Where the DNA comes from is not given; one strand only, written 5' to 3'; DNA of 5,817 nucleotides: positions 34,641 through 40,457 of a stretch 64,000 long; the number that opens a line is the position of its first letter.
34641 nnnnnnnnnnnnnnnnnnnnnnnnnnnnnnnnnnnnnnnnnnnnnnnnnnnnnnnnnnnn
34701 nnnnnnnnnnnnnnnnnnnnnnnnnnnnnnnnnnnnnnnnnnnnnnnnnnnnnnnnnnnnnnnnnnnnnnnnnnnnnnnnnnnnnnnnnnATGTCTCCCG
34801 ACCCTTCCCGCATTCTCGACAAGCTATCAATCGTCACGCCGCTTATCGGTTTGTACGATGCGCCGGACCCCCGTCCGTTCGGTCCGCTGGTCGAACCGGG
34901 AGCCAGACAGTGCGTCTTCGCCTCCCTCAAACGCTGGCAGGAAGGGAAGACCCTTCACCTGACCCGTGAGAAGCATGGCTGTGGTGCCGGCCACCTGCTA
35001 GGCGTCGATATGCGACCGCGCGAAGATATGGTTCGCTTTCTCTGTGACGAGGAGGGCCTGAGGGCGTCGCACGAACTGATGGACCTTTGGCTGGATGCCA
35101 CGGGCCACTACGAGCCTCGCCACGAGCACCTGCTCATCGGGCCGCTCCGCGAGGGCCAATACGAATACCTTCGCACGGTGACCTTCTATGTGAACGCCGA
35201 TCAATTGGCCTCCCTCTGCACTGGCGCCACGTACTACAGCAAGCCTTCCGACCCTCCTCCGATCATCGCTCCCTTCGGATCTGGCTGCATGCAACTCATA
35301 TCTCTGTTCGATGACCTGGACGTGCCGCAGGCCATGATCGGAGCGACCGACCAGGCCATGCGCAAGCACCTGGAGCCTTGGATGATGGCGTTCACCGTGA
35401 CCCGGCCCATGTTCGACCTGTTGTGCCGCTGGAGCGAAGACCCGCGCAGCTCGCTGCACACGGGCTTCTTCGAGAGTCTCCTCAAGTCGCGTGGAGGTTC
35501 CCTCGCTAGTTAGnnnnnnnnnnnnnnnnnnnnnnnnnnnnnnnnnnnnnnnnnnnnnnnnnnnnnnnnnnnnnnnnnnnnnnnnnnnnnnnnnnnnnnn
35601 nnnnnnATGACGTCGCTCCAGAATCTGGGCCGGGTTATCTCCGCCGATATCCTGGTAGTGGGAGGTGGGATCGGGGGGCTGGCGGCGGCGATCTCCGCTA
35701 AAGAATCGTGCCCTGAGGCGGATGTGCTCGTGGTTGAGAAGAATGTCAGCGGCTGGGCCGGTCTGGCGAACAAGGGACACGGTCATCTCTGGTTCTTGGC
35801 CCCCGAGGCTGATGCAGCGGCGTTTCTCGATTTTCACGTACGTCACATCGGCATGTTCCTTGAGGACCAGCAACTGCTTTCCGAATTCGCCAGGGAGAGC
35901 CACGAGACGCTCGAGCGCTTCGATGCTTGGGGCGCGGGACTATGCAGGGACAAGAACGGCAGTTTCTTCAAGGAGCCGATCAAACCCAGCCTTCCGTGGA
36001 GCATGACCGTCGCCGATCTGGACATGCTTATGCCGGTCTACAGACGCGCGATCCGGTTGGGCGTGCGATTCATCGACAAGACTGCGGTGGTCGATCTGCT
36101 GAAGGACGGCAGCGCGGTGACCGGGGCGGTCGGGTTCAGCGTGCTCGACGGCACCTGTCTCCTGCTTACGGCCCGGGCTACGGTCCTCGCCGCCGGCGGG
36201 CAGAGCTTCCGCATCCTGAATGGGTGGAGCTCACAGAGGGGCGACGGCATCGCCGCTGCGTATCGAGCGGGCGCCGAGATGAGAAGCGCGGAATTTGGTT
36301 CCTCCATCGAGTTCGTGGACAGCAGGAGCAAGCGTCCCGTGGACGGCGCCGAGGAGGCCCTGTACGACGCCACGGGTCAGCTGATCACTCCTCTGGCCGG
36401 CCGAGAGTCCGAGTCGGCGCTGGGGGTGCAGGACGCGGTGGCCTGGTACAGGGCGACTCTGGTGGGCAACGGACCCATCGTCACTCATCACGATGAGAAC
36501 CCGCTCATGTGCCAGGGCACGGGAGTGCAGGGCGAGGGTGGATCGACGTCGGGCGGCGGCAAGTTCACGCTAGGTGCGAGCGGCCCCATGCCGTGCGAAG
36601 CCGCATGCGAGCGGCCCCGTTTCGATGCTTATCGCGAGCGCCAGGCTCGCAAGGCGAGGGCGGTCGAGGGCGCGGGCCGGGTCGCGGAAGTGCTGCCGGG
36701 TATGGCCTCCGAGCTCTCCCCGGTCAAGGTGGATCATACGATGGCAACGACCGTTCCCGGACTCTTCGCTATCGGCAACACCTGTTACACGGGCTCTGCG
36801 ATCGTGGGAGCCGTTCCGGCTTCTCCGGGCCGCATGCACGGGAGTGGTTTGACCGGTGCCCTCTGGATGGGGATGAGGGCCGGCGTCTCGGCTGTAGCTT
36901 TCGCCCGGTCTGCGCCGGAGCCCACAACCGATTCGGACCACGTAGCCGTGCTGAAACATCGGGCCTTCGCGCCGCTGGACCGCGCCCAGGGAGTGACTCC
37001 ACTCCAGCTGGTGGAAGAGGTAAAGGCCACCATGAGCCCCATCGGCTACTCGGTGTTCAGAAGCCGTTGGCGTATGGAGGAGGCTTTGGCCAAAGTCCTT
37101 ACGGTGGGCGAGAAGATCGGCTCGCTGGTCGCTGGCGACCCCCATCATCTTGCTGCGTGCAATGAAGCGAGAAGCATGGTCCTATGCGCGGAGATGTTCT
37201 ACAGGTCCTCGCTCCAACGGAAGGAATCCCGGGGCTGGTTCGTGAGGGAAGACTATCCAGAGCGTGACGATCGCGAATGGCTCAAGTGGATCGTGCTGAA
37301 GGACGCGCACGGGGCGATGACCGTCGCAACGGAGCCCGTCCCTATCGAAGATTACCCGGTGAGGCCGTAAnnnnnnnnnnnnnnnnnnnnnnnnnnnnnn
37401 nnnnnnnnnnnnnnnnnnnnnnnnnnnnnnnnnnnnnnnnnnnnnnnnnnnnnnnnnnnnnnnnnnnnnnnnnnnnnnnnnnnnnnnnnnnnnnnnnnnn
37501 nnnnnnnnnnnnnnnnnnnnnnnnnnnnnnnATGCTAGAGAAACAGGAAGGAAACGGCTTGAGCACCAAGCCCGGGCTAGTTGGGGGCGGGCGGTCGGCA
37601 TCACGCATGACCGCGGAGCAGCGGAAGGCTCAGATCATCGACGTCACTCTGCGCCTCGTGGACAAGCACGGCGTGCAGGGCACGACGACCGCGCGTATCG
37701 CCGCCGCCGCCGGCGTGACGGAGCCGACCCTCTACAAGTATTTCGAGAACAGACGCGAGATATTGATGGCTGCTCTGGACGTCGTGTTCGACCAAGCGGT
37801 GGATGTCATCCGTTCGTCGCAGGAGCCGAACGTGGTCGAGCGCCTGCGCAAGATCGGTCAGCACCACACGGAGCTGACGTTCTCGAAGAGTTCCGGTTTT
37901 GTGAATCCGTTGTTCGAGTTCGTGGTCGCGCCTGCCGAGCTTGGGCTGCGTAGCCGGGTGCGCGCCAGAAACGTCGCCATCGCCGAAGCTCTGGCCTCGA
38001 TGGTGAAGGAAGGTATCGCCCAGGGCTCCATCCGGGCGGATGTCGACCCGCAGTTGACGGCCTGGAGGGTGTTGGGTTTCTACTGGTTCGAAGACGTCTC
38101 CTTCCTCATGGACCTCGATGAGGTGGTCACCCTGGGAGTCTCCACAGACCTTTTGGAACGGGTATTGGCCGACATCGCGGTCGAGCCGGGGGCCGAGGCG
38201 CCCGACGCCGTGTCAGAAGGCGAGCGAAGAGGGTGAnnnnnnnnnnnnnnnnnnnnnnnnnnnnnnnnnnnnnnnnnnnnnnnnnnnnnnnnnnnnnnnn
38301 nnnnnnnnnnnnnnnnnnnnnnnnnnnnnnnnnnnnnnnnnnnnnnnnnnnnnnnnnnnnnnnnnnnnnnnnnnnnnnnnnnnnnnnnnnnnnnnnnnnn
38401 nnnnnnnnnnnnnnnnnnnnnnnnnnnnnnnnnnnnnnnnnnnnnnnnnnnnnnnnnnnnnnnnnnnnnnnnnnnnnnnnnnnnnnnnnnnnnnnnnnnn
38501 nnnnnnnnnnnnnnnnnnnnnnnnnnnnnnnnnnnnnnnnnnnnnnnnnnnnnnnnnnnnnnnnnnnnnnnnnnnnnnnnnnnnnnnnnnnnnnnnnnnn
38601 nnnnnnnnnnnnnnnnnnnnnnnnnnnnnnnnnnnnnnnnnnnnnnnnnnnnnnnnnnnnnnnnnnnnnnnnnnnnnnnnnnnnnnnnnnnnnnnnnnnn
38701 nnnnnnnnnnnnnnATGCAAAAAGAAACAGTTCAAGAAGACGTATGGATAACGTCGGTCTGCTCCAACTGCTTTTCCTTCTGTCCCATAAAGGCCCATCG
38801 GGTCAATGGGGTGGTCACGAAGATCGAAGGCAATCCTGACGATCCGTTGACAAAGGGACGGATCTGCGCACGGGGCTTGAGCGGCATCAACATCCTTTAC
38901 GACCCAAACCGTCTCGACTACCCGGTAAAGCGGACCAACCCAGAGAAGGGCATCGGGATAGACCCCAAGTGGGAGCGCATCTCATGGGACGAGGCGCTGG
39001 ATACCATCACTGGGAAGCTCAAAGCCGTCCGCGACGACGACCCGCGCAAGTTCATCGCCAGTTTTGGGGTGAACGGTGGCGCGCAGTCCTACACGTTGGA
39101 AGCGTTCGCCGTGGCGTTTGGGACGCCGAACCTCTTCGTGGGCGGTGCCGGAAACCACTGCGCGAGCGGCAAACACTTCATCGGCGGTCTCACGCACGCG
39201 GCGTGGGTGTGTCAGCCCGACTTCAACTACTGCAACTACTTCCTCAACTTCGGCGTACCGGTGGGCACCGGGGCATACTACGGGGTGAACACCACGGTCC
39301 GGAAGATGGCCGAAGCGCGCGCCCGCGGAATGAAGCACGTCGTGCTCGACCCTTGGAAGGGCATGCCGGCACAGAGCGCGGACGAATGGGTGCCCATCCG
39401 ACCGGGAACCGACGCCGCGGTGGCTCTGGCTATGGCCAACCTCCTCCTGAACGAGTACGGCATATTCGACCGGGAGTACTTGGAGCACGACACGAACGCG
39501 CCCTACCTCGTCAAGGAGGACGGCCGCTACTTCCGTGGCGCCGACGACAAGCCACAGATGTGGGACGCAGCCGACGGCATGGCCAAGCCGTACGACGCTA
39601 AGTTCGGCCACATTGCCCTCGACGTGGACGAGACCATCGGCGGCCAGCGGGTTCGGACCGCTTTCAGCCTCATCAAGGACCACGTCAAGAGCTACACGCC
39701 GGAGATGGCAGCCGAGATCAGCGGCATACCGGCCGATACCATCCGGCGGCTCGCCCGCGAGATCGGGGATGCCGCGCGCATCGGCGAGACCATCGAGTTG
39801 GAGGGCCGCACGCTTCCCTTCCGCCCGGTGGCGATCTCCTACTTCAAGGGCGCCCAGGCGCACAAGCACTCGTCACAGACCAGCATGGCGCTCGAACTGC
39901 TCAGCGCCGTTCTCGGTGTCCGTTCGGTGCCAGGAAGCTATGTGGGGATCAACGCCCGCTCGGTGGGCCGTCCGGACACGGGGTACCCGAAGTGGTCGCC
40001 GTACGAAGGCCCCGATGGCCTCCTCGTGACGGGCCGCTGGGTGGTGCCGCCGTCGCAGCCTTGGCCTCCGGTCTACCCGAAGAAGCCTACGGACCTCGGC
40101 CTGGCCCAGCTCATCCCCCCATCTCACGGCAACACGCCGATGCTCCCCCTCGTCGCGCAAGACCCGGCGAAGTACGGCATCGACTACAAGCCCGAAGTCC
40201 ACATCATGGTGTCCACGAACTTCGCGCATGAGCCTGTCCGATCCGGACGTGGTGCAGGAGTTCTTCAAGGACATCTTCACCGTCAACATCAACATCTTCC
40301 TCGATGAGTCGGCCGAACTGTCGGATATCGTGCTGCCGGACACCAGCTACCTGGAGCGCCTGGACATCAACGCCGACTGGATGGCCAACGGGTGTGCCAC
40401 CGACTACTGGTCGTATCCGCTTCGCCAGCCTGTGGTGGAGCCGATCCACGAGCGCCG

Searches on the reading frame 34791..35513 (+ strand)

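Call 74: search_protein_families(library=pfam, proteins=[window:34791-35513:+], max_evalue=0.000001)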
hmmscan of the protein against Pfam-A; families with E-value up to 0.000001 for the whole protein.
window:34791-35513:+ (240 aa): 1 family
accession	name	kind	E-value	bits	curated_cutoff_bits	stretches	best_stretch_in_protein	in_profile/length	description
PF02596.20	DUF169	-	3.2e-15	57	27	1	36-210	33-205/209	Uncharacterised ArCR, COG2043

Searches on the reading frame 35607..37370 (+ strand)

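Call 74: search_protein_families(library=pfam, proteins=[window:35607-37370:+], max_evalue=0.000001)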
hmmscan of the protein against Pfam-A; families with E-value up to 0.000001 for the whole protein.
window:35607-37370:+ (587 aa): 4 families
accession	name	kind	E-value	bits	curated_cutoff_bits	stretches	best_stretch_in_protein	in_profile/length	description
PF00890.30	FAD_binding_2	-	7.4e-21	75.3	20.4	1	14-227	1-244/414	FAD binding domain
PF02910.25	Succ_DH_flav_C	-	8.1e-18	65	20.8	1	481-583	12-121/130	Fumarate reductase flavoprotein C-term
PF01266.30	DAO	-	8.7e-11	42.4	27.9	0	14-107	1-76/353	FAD dependent oxidoreductase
PF07992.20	Pyr_redox_2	-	9.1e-08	32.3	26.1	0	14-53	2-41/291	Pyridine nucleotide-disulphide oxidoreductase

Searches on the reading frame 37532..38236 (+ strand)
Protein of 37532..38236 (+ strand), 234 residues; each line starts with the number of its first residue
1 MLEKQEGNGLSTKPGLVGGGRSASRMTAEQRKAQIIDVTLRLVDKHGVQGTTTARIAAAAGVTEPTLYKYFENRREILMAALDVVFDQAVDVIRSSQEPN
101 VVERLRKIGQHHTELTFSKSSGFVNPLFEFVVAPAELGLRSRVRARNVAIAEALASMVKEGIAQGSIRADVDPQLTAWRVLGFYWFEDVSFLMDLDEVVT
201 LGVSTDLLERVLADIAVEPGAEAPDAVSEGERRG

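Call 74: search_protein_families(library=pfam, proteins=[window:37532-38236:+], max_evalue=0.000001)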
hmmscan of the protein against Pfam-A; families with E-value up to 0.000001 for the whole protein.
window:37532-38236:+ (234 aa): 1 family
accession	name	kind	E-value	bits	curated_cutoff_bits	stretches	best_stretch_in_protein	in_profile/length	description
PF00440.29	TetR_N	-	2.4e-13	50.1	24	1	35-80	1-46/47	Bacterial regulatory proteins, tetR family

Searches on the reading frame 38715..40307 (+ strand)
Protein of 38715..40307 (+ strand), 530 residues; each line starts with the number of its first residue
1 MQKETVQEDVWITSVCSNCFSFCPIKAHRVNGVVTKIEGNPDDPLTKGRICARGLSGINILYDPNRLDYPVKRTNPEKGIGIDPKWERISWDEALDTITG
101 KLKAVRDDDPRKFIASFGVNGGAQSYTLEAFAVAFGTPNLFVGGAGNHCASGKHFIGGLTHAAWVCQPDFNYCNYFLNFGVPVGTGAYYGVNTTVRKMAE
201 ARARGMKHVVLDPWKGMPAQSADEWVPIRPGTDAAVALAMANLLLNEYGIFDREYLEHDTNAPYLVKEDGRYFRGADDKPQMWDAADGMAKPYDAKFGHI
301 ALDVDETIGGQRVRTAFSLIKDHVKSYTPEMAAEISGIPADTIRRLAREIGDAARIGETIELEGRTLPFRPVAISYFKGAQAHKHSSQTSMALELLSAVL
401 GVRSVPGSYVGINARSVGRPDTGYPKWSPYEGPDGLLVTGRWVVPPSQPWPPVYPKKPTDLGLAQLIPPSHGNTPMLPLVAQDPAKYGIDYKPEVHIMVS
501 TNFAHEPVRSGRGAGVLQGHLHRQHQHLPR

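Call 74: search_protein_families(library=pfam, proteins=[window:38715-40307:+], max_evalue=0.000001)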
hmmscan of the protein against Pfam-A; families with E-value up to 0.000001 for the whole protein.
window:38715-40307:+ (530 aa): 2 families
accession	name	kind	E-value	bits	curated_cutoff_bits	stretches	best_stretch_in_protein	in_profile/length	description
PF00384.28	Molybdopterin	-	8.8e-16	58.3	24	1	66-413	1-225/353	Molybdopterin oxidoreductase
PF04879.21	Molybdop_Fe4S4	-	4.3e-14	52.7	22.7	1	11-63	3-55/55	Molybdopterin oxidoreductase Fe4S4 domain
